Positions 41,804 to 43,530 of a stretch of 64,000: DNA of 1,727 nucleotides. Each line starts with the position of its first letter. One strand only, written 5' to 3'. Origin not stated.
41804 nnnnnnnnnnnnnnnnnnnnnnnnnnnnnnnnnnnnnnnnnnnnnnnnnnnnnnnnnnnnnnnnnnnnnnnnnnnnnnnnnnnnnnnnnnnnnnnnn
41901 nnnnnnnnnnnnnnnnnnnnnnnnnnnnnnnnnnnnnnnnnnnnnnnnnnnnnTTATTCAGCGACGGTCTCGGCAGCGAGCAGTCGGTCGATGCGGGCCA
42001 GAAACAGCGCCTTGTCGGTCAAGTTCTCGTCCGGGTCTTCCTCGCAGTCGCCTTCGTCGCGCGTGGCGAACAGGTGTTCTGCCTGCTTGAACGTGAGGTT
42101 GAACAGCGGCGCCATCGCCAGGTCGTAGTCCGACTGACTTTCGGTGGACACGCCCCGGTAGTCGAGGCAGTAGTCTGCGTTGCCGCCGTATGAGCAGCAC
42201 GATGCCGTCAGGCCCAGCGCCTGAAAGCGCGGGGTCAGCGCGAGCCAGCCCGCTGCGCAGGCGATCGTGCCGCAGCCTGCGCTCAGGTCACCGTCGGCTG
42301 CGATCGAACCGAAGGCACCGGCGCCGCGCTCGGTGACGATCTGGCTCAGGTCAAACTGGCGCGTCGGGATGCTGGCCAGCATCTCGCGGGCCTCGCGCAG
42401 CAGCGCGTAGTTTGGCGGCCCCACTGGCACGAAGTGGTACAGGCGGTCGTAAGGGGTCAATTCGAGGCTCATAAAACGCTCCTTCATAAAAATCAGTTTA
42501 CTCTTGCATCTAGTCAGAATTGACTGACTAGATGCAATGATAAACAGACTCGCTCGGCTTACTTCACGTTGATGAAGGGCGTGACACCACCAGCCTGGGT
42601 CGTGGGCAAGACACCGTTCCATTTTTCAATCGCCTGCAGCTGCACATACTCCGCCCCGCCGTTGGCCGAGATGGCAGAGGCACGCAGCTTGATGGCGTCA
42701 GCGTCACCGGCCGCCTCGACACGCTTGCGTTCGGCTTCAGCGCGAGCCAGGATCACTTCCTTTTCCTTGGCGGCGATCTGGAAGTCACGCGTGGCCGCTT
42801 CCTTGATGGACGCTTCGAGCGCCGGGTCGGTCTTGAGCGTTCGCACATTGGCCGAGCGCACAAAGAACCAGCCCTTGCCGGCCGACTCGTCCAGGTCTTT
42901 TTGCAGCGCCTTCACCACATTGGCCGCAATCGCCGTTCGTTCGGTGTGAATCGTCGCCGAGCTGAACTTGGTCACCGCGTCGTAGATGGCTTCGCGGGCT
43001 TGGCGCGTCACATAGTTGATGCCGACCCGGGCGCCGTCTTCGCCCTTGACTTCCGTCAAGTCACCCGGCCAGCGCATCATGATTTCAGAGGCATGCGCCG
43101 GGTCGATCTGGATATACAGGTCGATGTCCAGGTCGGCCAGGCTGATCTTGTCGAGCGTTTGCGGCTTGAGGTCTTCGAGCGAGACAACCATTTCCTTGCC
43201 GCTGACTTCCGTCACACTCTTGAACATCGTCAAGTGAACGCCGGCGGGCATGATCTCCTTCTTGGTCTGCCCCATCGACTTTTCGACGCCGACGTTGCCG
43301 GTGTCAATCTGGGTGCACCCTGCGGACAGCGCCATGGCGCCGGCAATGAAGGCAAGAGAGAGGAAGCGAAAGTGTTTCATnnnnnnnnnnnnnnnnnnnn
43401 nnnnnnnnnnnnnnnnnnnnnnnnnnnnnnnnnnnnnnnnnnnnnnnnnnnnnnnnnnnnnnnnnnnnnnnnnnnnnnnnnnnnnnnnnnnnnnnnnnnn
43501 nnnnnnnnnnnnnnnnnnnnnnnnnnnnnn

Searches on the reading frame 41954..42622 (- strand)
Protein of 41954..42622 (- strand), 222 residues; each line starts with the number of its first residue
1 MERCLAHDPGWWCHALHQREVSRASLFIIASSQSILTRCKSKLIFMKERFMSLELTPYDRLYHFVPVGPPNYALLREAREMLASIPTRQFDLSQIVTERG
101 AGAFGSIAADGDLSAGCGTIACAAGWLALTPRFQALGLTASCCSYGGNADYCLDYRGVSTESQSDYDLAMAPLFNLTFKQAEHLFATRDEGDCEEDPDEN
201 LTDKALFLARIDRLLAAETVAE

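Call 56: search_protein_families(library=phrogs, proteins=[window:41954-42622:-], max_evalue=0.001)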
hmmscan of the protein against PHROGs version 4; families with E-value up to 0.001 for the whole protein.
window:41954-42622:- (222 aa): 1 family
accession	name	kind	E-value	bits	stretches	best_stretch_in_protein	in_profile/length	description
phrog_889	-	unknown function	0.00037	21.1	1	108-190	54-130/162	-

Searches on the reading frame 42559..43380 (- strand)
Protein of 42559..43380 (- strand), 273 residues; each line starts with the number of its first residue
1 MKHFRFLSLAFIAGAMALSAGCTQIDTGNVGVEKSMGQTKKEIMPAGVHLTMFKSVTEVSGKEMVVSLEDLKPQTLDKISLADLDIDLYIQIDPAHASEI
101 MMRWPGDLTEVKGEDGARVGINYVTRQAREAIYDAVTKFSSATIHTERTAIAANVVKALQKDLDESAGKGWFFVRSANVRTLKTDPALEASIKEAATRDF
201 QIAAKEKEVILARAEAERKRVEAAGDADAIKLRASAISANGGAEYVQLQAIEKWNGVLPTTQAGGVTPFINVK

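Call 56: search_protein_families(library=phrogs, proteins=[window:42559-43380:-], max_evalue=0.001)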
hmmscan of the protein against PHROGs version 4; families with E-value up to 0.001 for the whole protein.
window:42559-43380:- (273 aa): 2 families
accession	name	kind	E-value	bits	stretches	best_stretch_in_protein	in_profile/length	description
phrog_200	-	other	3.6e-44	152.4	1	7-272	85-359/379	lipoprotein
phrog_38808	-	unknown function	1.9e-11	45.1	1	211-273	7-68/68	-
